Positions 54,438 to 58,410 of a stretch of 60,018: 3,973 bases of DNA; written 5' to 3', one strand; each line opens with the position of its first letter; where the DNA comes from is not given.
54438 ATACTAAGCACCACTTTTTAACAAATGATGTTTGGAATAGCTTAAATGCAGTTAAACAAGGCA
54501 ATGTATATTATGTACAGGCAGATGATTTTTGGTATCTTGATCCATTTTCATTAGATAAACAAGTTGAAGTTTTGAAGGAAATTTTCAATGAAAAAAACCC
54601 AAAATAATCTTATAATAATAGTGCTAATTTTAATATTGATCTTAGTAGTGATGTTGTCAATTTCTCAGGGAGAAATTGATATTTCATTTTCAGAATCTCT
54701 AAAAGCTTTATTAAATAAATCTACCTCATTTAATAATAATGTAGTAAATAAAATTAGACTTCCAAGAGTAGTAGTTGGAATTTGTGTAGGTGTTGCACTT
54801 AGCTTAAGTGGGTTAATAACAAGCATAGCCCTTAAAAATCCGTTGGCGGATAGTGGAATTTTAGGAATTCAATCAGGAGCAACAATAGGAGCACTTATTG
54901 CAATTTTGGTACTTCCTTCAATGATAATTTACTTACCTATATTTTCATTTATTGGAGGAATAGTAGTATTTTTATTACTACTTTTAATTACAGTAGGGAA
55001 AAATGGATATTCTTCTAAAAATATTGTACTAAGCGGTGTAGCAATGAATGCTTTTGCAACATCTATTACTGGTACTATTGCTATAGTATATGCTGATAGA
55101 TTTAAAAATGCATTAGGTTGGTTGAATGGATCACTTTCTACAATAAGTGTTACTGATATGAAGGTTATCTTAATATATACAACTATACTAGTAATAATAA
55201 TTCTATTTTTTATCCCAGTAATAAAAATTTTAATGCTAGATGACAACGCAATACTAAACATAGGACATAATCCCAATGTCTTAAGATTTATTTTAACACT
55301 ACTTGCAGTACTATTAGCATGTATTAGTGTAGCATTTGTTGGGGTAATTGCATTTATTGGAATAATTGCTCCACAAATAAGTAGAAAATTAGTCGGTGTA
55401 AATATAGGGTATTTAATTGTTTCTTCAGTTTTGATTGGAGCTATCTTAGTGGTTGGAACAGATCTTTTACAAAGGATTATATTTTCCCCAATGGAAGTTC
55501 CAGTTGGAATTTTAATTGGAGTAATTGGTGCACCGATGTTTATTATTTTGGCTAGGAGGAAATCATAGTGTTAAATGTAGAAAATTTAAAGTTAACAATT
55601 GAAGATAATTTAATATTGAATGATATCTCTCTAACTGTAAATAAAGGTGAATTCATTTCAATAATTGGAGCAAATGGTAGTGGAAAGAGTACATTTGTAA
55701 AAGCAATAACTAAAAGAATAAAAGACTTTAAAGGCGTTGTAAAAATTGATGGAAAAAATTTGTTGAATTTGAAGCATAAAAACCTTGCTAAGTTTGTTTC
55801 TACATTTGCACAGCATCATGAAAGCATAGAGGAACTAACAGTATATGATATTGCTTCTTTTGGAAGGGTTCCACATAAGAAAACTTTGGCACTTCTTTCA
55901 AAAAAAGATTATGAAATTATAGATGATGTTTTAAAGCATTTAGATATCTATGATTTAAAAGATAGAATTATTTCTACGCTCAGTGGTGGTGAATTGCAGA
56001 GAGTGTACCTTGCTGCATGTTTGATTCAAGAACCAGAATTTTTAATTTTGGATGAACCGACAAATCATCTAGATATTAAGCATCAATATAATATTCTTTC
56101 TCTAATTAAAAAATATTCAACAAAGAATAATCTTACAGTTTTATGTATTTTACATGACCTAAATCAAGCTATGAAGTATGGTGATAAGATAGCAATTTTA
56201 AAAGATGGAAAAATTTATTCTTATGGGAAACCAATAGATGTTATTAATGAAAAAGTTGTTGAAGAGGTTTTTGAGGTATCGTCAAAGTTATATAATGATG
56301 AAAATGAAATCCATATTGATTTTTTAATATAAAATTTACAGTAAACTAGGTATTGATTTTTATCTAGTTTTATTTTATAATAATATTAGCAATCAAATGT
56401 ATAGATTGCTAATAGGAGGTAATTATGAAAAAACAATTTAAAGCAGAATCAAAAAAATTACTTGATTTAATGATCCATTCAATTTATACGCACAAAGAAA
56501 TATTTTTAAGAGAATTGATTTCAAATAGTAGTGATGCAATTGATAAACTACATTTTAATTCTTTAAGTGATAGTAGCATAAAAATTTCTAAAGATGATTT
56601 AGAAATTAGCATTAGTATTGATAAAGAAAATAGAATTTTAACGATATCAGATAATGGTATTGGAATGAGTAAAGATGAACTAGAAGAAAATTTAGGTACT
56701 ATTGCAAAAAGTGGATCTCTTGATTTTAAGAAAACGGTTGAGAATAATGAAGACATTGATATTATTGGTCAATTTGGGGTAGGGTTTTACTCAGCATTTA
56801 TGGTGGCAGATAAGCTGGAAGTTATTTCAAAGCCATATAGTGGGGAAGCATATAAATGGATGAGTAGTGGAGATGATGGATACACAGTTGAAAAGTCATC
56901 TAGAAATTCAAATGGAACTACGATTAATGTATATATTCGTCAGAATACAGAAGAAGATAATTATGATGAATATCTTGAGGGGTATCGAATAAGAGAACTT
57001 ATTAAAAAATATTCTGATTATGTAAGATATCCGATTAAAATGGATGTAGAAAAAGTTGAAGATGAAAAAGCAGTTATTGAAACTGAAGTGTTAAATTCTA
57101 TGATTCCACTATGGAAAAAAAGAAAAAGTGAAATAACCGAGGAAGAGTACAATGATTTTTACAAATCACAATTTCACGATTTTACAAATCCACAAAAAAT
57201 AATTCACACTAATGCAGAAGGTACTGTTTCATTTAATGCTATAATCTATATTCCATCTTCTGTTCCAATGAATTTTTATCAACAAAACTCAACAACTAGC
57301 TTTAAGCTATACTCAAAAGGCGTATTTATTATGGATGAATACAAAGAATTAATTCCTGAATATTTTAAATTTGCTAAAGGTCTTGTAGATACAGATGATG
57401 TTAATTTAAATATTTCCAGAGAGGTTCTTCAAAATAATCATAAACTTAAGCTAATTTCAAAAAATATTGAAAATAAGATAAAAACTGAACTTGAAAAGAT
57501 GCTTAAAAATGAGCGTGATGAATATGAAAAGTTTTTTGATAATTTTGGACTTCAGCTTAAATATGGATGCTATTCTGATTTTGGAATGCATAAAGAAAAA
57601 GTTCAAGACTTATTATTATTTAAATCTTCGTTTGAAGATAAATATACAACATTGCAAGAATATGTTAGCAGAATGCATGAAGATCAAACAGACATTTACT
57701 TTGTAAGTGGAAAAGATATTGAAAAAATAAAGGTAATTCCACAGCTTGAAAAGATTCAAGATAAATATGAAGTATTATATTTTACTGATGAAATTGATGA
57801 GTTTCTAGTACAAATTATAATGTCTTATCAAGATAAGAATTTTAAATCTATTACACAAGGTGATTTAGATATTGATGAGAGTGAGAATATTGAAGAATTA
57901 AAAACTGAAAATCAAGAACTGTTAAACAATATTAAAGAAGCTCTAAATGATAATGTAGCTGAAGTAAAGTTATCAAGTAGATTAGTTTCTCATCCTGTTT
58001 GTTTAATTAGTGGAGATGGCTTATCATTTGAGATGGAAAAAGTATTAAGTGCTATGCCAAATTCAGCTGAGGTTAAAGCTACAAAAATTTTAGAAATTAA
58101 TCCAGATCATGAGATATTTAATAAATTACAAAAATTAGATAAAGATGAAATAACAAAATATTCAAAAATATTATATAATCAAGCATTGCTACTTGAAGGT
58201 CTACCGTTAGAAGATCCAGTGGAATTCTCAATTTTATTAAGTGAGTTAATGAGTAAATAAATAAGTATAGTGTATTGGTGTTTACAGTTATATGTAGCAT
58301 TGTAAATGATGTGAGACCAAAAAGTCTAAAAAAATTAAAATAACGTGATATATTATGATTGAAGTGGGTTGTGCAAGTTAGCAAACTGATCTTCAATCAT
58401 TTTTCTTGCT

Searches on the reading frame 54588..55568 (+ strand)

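Call 37: search_protein_families(library=pfam, proteins=[window:54588-55568:+], max_evalue=0.000001)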
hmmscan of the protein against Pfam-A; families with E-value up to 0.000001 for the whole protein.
window:54588-55568:+ (326 aa): 1 family
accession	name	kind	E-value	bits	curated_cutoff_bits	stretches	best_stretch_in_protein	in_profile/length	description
PF01032.23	FecCD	-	2.2e-78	263.9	26.5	1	16-324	1-311/311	FecCD transport family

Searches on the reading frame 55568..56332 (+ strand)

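Call 37: search_protein_families(library=pfam, proteins=[window:55568-56332:+], max_evalue=0.000001)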
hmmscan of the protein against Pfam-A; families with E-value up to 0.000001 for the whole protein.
window:55568-56332:+ (254 aa): 3 families
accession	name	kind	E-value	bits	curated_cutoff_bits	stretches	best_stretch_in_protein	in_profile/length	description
PF00005.33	ABC_tran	-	2.4e-33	116.1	25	1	17-166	1-137/137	ABC transporter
PF13304.12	AAA_21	-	2.7e-09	37.9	27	0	79-193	214-295/304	AAA domain, putative AbiEii toxin, Type IV TA system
PF02463.25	SMC_N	-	1.2e-08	35.1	40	1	27-203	24-206/220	RecF/RecN/SMC N terminal domain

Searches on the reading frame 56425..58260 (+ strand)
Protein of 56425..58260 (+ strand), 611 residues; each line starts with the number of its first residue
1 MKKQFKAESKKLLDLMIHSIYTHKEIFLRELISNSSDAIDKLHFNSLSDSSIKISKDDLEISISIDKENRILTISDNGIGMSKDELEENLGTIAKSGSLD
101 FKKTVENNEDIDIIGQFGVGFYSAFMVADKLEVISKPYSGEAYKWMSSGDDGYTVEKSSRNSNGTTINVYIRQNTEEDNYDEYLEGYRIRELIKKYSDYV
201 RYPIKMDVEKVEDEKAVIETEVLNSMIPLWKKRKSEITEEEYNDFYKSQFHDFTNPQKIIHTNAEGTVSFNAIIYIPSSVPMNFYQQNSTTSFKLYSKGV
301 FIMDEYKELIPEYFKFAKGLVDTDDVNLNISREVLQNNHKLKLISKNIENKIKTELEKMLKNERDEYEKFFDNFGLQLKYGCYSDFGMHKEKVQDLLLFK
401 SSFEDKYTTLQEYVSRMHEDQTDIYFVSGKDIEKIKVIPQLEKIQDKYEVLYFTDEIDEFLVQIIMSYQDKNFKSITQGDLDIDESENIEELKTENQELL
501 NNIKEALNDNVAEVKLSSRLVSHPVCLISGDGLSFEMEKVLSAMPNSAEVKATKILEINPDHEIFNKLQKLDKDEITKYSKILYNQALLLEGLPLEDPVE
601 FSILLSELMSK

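Call 37: search_protein_families(library=pfam, proteins=[window:56425-58260:+], max_evalue=0.000001)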
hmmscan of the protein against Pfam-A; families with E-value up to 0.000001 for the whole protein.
window:56425-58260:+ (611 aa): 3 families
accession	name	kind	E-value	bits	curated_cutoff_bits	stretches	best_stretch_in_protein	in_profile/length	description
PF00183.23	HSP90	-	1.5e-111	374.3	24.4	1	214-610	73-487/518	Hsp90 protein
PF13589.12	HATPase_c_3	-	1.7e-11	44.8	25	1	26-139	5-95/137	Histidine kinase-, DNA gyrase B-, and HSP90-like ATPase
PF02518.31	HATPase_c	-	7.5e-07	30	26.4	0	27-171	5-107/111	Histidine kinase-, DNA gyrase B-, and HSP90-like ATPase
